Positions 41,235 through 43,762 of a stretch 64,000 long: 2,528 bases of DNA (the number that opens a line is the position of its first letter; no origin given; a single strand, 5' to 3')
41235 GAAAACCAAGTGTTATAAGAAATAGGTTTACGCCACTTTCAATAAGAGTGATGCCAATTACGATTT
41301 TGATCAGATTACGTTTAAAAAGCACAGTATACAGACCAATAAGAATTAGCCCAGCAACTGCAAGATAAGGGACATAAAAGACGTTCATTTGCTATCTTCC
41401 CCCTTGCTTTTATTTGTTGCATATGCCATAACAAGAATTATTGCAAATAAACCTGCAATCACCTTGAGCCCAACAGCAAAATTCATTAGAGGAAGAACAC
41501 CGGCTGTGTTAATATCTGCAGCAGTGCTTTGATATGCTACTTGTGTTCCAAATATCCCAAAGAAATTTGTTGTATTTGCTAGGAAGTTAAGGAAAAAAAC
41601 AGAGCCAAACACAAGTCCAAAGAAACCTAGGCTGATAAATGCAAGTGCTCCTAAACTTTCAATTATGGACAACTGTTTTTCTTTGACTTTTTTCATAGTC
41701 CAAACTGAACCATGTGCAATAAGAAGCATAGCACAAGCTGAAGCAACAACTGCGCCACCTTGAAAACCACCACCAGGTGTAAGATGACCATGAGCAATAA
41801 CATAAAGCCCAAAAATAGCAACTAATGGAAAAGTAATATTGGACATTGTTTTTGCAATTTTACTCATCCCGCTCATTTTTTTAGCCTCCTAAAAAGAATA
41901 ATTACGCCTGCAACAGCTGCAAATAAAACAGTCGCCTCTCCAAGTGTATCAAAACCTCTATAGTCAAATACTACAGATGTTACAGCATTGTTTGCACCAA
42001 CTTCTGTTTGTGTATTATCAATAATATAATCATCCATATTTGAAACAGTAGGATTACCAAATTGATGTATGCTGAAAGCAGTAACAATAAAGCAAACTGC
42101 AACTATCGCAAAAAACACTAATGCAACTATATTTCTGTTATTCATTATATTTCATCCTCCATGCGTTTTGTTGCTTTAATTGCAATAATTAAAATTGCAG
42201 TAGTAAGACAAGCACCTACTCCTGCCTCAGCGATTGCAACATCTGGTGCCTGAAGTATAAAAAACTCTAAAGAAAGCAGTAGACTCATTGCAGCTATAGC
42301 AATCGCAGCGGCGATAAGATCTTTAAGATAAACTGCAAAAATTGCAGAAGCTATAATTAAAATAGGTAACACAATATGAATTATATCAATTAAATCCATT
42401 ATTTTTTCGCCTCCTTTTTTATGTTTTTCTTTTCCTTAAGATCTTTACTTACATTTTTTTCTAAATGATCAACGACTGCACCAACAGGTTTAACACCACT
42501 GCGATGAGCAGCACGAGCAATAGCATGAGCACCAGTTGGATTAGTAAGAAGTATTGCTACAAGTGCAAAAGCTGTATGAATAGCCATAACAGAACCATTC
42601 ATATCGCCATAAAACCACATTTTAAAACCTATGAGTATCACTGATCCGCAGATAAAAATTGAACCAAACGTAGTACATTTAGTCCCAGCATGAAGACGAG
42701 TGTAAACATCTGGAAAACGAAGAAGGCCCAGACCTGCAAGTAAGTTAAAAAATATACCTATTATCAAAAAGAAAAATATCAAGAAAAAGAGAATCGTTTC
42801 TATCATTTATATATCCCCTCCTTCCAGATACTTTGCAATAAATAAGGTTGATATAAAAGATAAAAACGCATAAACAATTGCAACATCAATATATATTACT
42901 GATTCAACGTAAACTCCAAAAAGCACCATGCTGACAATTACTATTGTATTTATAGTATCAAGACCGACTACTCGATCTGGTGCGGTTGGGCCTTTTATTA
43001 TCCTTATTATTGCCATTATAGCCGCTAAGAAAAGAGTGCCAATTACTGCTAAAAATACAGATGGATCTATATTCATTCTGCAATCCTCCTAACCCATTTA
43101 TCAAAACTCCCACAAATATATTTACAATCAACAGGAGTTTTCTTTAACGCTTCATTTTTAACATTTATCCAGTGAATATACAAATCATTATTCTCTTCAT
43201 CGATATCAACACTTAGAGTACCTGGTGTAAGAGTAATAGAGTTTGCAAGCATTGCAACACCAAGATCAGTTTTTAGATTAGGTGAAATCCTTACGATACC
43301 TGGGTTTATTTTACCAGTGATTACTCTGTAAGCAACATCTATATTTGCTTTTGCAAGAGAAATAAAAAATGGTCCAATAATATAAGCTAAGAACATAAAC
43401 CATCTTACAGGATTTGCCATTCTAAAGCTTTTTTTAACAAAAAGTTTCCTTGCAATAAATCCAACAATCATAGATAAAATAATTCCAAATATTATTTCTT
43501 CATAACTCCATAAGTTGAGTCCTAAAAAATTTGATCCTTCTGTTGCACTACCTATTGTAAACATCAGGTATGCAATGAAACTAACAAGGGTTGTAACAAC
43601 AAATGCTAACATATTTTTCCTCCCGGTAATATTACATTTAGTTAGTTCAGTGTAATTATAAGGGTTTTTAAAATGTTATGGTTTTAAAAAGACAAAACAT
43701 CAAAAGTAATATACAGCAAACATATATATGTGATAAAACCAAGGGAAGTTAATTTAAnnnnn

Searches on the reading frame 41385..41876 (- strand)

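Call 30: search_protein_families(library=pfam, proteins=[window:41385-41876:-])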
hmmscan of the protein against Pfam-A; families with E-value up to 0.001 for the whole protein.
window:41385-41876:- (163 aa): 1 family
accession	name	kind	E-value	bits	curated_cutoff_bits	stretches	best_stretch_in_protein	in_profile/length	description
PF04039.18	MnhB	-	4.1e-27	95.4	22.5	1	7-143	1-125/127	Domain related to MnhB subunit of Na+/H+ antiporter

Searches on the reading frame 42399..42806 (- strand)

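Call 31: search_protein_families(library=pfam, proteins=[window:42399-42806:-])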
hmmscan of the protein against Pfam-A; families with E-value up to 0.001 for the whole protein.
window:42399-42806:- (135 aa): 1 family
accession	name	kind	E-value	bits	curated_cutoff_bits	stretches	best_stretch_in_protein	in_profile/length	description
PF03334.19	PhaG_MnhG_YufB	-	1.4e-24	86.5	23.4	1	13-101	1-80/80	Na+/H+ antiporter subunit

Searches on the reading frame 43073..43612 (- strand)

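Call 30: search_protein_families(library=pfam, proteins=[window:43073-43612:-])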
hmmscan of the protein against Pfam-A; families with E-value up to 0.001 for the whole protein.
window:43073-43612:- (179 aa): 1 family
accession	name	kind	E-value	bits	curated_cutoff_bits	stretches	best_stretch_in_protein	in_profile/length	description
PF01899.21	MNHE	-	3.4e-34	118.2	27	1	34-156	13-129/145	Na+/H+ ion antiporter subunit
